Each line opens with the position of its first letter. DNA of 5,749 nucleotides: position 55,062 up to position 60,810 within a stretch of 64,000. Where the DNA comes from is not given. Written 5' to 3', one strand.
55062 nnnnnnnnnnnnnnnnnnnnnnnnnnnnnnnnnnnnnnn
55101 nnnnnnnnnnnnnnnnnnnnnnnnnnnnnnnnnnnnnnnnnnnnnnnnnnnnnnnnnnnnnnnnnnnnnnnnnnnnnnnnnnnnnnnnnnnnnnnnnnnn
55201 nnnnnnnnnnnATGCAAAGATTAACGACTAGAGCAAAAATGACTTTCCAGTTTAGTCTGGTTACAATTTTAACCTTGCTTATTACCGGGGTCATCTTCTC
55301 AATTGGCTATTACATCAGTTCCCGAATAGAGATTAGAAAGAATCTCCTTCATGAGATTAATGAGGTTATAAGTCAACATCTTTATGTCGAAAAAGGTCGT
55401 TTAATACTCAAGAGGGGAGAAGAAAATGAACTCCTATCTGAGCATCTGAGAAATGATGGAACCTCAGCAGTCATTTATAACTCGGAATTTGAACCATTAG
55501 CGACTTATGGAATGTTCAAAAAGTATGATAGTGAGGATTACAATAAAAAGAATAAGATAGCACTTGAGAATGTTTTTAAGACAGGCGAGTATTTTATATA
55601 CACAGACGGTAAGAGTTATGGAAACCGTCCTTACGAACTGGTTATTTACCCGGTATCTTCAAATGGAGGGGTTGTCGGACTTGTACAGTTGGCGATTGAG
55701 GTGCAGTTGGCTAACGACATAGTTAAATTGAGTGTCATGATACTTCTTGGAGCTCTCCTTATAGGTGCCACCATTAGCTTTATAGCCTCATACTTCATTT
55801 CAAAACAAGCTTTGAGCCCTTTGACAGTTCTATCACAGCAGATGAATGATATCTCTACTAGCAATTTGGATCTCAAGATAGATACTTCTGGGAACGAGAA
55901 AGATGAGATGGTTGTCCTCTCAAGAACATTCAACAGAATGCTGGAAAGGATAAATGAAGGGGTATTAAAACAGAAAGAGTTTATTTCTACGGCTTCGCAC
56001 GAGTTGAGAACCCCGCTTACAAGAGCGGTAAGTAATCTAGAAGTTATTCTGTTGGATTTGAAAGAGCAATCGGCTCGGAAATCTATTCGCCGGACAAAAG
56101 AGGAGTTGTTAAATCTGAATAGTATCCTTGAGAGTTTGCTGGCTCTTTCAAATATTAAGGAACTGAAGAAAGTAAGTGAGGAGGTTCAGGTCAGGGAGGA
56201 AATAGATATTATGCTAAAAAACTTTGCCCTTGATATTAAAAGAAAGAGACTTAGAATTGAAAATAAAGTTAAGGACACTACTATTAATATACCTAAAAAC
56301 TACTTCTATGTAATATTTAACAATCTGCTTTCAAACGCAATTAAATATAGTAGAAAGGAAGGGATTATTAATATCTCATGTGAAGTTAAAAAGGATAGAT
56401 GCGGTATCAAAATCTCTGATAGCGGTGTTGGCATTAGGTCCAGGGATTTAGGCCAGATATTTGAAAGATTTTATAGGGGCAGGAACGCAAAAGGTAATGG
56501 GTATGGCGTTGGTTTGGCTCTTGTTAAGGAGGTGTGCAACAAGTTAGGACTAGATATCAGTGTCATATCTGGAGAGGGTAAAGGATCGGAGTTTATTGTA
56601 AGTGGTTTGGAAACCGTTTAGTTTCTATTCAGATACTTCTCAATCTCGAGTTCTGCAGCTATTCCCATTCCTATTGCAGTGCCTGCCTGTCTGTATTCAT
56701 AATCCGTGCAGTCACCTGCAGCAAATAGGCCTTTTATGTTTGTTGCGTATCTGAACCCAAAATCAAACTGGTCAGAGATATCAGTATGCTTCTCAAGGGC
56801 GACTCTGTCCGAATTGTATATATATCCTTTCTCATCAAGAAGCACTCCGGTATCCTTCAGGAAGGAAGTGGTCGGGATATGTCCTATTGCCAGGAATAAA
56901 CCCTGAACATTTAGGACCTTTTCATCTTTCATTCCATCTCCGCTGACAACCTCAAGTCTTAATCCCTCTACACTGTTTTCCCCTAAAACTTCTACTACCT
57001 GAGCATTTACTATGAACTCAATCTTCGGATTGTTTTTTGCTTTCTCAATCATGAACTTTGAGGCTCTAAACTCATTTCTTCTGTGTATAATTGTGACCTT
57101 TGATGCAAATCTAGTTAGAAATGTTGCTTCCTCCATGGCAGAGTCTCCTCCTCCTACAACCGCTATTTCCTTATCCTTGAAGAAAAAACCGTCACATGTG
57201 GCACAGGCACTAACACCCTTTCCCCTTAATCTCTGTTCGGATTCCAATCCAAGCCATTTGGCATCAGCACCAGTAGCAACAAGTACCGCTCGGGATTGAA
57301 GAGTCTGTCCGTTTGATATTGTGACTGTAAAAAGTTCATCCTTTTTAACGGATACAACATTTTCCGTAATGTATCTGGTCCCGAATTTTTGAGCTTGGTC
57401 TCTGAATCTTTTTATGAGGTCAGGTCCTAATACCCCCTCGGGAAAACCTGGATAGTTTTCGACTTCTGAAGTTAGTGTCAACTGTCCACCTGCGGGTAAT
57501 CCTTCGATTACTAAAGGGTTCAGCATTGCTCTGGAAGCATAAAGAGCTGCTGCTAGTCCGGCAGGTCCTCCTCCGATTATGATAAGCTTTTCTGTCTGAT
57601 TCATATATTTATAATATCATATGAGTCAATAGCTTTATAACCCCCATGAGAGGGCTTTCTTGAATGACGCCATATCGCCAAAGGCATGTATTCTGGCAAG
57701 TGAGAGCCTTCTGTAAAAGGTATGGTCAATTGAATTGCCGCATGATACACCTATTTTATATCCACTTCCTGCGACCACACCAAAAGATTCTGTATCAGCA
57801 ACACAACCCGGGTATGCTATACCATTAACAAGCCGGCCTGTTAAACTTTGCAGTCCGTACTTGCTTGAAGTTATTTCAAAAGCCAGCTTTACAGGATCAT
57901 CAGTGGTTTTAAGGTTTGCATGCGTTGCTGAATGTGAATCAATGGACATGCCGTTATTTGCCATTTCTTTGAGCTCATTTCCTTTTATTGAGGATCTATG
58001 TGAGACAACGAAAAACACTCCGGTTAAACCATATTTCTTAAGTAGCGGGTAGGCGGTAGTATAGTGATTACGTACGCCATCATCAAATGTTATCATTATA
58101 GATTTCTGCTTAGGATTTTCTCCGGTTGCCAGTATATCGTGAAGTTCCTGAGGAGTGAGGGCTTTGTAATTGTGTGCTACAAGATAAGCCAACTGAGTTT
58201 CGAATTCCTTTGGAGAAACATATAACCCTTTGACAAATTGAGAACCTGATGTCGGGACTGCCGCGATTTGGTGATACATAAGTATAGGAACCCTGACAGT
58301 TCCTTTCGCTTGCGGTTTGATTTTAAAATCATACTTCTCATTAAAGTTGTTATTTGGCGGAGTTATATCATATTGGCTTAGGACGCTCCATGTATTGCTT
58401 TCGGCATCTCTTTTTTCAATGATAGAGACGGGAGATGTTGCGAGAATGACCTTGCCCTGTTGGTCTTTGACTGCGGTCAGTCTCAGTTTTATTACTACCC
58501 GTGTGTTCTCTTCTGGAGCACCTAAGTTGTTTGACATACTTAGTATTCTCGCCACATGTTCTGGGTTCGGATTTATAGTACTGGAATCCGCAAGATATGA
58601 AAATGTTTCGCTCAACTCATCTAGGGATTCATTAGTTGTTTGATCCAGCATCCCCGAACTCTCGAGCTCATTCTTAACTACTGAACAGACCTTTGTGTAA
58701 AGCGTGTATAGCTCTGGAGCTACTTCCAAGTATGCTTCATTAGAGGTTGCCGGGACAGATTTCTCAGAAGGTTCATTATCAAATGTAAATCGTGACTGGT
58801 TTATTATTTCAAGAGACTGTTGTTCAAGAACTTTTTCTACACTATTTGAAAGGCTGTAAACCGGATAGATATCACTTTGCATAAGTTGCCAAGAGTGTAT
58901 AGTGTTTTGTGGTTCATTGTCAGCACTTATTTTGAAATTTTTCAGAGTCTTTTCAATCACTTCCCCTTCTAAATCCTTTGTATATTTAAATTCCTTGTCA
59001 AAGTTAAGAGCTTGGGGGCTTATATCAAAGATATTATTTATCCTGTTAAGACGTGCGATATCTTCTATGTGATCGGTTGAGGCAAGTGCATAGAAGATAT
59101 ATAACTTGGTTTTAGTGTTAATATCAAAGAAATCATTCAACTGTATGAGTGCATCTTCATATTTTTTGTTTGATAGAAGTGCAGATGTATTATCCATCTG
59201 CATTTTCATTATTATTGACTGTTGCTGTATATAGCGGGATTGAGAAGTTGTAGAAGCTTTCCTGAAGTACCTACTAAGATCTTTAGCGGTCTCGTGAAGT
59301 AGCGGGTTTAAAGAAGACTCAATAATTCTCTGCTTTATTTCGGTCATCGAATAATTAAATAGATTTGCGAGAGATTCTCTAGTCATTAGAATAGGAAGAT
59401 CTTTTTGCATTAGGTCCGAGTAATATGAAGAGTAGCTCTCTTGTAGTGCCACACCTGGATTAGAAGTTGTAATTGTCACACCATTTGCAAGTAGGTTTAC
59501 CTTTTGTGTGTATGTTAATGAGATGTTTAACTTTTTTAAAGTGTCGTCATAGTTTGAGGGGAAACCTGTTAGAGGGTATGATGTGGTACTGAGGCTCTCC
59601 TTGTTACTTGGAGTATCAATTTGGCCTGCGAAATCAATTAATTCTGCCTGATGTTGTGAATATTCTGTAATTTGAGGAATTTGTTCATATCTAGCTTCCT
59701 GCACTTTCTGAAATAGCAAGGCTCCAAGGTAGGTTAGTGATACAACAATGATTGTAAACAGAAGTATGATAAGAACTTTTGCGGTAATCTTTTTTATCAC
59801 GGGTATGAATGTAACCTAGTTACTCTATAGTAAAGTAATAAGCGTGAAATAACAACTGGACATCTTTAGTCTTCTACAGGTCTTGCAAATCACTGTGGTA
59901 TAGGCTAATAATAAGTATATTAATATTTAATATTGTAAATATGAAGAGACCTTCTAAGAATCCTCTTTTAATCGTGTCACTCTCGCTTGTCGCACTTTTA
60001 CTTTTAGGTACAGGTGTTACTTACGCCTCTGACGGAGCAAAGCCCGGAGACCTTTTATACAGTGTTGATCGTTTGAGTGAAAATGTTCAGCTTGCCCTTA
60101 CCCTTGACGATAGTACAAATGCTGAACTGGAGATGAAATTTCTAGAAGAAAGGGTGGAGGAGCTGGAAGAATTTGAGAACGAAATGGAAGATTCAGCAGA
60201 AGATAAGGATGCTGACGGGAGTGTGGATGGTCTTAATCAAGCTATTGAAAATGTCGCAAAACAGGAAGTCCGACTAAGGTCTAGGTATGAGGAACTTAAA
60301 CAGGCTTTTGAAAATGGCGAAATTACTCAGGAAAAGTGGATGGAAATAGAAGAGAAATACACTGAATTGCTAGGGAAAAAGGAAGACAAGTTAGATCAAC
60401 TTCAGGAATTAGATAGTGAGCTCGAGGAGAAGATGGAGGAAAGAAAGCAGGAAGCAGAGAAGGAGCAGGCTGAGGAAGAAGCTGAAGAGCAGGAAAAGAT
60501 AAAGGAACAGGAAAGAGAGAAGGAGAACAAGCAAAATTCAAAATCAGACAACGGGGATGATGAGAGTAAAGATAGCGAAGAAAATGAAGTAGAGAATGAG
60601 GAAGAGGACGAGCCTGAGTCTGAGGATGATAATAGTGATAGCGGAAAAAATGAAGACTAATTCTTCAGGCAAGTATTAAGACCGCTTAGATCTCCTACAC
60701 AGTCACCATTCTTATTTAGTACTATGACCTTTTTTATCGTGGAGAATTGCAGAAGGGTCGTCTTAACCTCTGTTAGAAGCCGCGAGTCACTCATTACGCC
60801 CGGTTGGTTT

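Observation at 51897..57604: Compact module: three cytochrome-b5-like domains across two exported proteins, a ferric-reductase/NADPH-oxidase-family flavocytochrome, a two-component system and convergent TrxB. This is a candidate trans-membrane electron-export or redox-sensing system.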

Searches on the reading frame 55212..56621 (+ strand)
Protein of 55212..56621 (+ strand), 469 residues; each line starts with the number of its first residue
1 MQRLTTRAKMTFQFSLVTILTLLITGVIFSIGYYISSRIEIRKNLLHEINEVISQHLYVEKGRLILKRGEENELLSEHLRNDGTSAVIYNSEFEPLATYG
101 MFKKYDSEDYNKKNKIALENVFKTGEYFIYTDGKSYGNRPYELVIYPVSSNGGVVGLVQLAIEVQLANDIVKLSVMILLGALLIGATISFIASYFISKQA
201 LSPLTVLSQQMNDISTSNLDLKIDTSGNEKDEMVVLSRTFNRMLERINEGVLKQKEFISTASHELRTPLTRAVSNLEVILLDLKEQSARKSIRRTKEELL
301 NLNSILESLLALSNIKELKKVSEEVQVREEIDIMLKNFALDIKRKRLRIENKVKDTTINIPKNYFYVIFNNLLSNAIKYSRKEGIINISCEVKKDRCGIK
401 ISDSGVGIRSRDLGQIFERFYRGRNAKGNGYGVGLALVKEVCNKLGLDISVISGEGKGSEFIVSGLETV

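Call 3: search_protein_families(library=pfam, proteins=[window:55212-56621:+], max_evalue=0.1)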
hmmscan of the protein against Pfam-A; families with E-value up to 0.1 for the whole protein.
window:55212-56621:+ (469 aa): 5 families
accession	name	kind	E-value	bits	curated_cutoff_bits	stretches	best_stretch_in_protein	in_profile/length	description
PF02518.31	HATPase_c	-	7.6e-22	78.3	26.4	1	366-463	7-105/111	Histidine kinase-, DNA gyrase B-, and HSP90-like ATPase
PF00512.31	HisKA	-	1.4e-10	41.5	26.9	1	254-316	2-64/66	His Kinase A (phospho-acceptor) domain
PF00672.30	HAMP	-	8e-07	29.7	25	1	195-248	1-52/53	HAMP domain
PF14501.12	HATPase_c_5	-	3.3e-05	24.2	22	1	365-453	6-90/102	GHKL domain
PF13581.12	HATPase_c_2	-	0.00094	19.6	27.4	1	372-445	39-112/127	Histidine kinase-like ATPase domain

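Call 4: search_protein_families(library=ncbifam, proteins=[window:55212-56621:+], max_evalue=0.1)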
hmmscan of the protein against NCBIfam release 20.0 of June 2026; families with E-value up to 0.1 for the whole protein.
window:55212-56621:+ (469 aa): 84 families (the best 25 are shown)
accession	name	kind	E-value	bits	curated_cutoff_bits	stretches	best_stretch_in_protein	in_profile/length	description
TIGR01386.1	cztS_silS_copS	subfamily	1.6e-46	159.2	292.55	1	7-461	5-452/457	heavy metal sensor histidine kinase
NF033092.0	HK_WalK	equivalog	3.8e-46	157.9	725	2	254-463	372-590/594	cell wall metabolism sensor histidine kinase WalK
NF046044.1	PnpS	equivalog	7.2e-42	143.8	400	1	253-463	169-387/390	two-component system histidine kinase PnpS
NF052314.1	T9SS_HK_PorY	subfamily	2.9e-40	138.6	350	1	138-450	97-404/418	PorY family sensor histidine kinase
TIGR02966.1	phoR_proteo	equivalog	7.8e-40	136.9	334.2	1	215-463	79-331/333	phosphate regulon sensor histidine kinase PhoR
NF008312.0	PRK11100.1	equivalog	9.9e-34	117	356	1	144-458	150-465/477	two-component system sensor histidine kinase CreC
NF012163.2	BaeS_SmeS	equivalog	2.1e-32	112.6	500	1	16-445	7-436/457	sensor histidine kinase efflux regulator BaeS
NF007007.0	PRK09470.1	equivalog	1.4e-31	109.9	486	1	175-442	171-434/463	envelope stress sensor histidine kinase CpxA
NF007345.0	PRK09835.1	subfamily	1.8e-31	109.2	423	1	155-463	166-476/482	Cu(+)/Ag(+) sensor histidine kinase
NF041735.1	hist_kin_RppB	equivalog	5.1e-31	107.9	400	1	252-463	214-435/438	two-component system sensor histidine kinase RppB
NF012226.0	AdeS_HK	equivalog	1e-30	107.1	500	1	145-442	32-329/353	two-component sensor histidine kinase AdeS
NF045903.1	CuHisKinLciSLeg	equivalog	1.2e-30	107.2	700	1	178-462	64-353/357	copper-responsive two-component system sensor histidine kinase LciS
NF040691.1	MtrAB_MtrB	equivalog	1.5e-30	106.7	450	1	155-463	165-488/507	MtrAB system histidine kinase MtrB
NF045900.1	HisKinCpxALeg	equivalog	1.9e-30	106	800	1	181-441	157-425/451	two-component system sensor histidine kinase CpxA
NF041832.1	near_NosP_CTERM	subfamily_domain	2.9e-29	102.3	400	1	255-463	8-221/370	NahK/ErcS family hybrid sensor histidine kinase/response regulator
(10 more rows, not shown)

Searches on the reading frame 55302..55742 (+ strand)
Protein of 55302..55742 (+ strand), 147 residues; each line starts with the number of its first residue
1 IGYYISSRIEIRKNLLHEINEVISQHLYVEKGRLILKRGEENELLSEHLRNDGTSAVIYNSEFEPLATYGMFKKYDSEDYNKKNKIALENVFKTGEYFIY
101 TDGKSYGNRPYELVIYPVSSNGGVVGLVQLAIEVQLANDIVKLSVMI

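Call 80: search_solved_structures(query=window:55302-55742:+, max_evalue=10)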
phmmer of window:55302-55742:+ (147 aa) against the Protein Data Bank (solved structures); distinct sequences matched with E-value up to 10: 2.
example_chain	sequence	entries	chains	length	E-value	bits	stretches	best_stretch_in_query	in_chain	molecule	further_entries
7suk_NA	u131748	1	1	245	0.71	13.6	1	6-57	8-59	U3 small nucleolar RNA-associated protein MPP10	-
4u63_A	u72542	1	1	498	2.1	12.1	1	16-67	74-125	DNA photolyase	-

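Call 83: search_protein_families(library=pfam, proteins=[window:55302-55742:+], max_evalue=0.01)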
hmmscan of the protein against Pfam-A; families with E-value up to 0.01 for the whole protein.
window:55302-55742:+ (147 aa): 0 families

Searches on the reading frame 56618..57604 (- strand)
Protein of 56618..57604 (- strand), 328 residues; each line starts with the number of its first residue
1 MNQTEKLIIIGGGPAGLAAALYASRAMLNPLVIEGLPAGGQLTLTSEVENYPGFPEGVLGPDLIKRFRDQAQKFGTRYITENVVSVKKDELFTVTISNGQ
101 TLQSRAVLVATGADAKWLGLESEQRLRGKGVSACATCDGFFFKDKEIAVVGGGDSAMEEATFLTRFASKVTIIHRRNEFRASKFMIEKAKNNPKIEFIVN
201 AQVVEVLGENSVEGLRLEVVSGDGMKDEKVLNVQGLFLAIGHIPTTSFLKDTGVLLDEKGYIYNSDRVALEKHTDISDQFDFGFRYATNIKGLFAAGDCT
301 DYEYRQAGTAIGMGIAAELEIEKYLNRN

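Call 3: search_protein_families(library=pfam, proteins=[window:56618-57604:-], max_evalue=0.1)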
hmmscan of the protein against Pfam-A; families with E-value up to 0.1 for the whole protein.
window:56618-57604:- (328 aa): 16 families
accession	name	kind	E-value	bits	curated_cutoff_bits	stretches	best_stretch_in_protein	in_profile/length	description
PF07992.20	Pyr_redox_2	-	1.2e-47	163.2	26.1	1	6-314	2-291/291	Pyridine nucleotide-disulphide oxidoreductase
PF13738.12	Pyr_redox_3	-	4.3e-21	75.9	30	2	81-263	102-288/305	Pyridine nucleotide-disulphide oxidoreductase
PF00070.33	Pyr_redox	-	6.8e-19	68.6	22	1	147-218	2-80/82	Pyridine nucleotide-disulphide oxidoreductase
PF03486.20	HI0933_like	-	1.2e-08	35.2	50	1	6-38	2-34/244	HI0933-like protein Rossmann domain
PF01266.30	DAO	-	1.3e-07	31.9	27.9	2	7-36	2-31/353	FAD dependent oxidoreductase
PF00890.30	FAD_binding_2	-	5.2e-05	23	20.4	1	7-42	2-38/414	FAD binding domain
PF13450.12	NAD_binding_8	-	0.00011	22.9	21.9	1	9-37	1-29/68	NAD(P)-binding Rossmann-like domain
PF05834.18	Lycopene_cycl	-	0.00013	21.6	23.4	0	7-35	2-32/380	Lycopene cyclase protein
PF01946.23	Thi4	-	0.00024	20.9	26.2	1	7-35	20-49/235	Thi4 family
PF12831.13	FAD_oxidored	-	0.00036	20.4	27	1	7-43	2-39/416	FAD dependent oxidoreductase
PF01134.28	GIDA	-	0.00054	19.6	22.1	1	7-29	2-24/391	Glucose inhibited division protein A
PF13241.12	NAD_binding_7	-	0.001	20.1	22.1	1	142-184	5-48/104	Putative NAD(P)-binding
PF13434.12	Lys_Orn_oxgnase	-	0.0014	18.2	21.3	1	84-181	122-227/339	L-lysine 6-monooxygenase/L-ornithine 5-monooxygenase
PF01494.25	FAD_binding_3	-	0.016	14.9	22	0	7-26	4-23/349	FAD binding domain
PF13454.12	NAD_binding_9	-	0.021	15.2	21.8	0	64-112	103-153/155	FAD-NAD(P)-binding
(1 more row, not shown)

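Call 4: search_protein_families(library=ncbifam, proteins=[window:56618-57604:-], max_evalue=0.1)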
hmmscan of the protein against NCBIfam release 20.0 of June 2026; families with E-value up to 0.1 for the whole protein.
window:56618-57604:- (328 aa): 107 families (the best 25 are shown)
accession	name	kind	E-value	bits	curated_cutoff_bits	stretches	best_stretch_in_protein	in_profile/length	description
TIGR01292.1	TRX_reduct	equivalog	2.2e-108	361.6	343.45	1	6-325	2-300/300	thioredoxin-disulfide reductase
TIGR03143.1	AhpF_homolog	hypoth_equivalog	1.2e-76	258.5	687.65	1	2-326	2-309/555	putative alkyl hydroperoxide reductase F subunit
NF007614.0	PRK10262.1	equivalog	1.2e-74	251.3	644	1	4-326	6-315/321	thioredoxin-disulfide reductase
TIGR03140.1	AhpF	equivalog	3.6e-61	207.2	502.9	1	6-324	214-511/515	alkyl hydroperoxide reductase subunit F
TIGR04018.1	Bthiol_YpdA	hypoth_equivalog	5.7e-21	74.6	339.9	2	81-271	91-276/316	YpdA family putative bacillithiol disulfide reductase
NF009409.0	PRK12770.1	subfamily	8.3e-16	58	343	1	4-327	18-352/360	putative glutamate synthase subunit beta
TIGR01350.1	lipoamide_DH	equivalog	4.8e-14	51.9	408.8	2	86-266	113-293/461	dihydrolipoyl dehydrogenase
TIGR02053.1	MerA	equivalog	5.1e-12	45.5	454.45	1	93-269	118-295/465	mercury(II) reductase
NF009410.0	PRK12771.1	subfamily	6.1e-12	44.9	516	2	143-327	267-447/566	NAD(P)-binding protein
NF004776.0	PRK06116.1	equivalog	1.5e-11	44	480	1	93-265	122-288/450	glutathione-disulfide reductase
TIGR03385.1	CoA_CoA_reduc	equivalog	1.5e-11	43.7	578.8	1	80-268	76-269/439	CoA-disulfide reductase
NF005883.0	PRK07845.1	equivalog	2.8e-10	39.8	479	2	93-302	127-316/466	NAD(P)H-quinone dehydrogenase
TIGR01316.1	gltA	equivalog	6.4e-10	38.4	471.75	1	5-325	134-449/449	NADPH-dependent glutamate synthase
NF009408.0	PRK12769.1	equivalog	2.5e-09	35.8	1003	1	143-323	467-649/659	formate-dependent uric acid utilization protein AegA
TIGR03315.1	Se_ygfK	equivalog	2.6e-09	35.1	835.3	1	4-266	537-798/1012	putative selenate reductase subunit YgfK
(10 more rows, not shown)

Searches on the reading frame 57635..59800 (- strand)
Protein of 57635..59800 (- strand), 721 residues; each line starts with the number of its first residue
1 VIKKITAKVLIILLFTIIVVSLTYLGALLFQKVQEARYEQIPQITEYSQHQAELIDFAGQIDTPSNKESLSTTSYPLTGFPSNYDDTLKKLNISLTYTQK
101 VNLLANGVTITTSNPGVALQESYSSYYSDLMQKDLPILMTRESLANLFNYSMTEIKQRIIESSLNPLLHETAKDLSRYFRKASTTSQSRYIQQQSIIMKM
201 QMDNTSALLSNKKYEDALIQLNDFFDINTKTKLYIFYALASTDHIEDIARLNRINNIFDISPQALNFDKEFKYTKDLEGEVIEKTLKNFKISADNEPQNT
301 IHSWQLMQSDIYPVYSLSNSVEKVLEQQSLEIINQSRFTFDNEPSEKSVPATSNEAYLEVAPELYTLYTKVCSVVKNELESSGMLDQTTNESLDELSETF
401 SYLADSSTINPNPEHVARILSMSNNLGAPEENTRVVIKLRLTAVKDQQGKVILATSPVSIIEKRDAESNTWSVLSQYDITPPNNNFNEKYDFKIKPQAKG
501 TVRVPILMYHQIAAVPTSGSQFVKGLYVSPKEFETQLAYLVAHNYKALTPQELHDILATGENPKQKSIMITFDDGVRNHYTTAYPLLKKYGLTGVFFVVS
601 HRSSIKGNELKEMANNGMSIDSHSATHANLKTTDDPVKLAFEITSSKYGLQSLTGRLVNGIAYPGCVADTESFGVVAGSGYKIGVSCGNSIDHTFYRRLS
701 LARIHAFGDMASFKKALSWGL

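Call 3: search_protein_families(library=pfam, proteins=[window:57635-59800:-], max_evalue=0.1)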
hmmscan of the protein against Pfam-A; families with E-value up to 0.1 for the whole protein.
window:57635-59800:- (721 aa): 2 families
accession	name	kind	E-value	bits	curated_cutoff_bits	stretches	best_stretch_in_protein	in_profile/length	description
PF01522.26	Polysacc_deac_1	-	1.2e-22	80.6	23.1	1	562-682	3-122/124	Polysaccharide deacetylase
PF11369.13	DUF3160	-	5.7e-05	22.3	25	0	350-407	449-506/632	Protein of unknown function (DUF3160)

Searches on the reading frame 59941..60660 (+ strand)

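Call 69: search_protein_families(library=pfam, proteins=[window:59941-60660:+], max_evalue=0.001)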
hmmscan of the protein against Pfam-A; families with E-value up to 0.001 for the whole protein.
window:59941-60660:+ (239 aa): 1 family
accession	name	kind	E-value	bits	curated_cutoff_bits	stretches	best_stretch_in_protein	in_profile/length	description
PF18915.5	DUF5667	-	2.6e-09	37.8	27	1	33-116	2-74/99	Domain of unknown function (DUF5667)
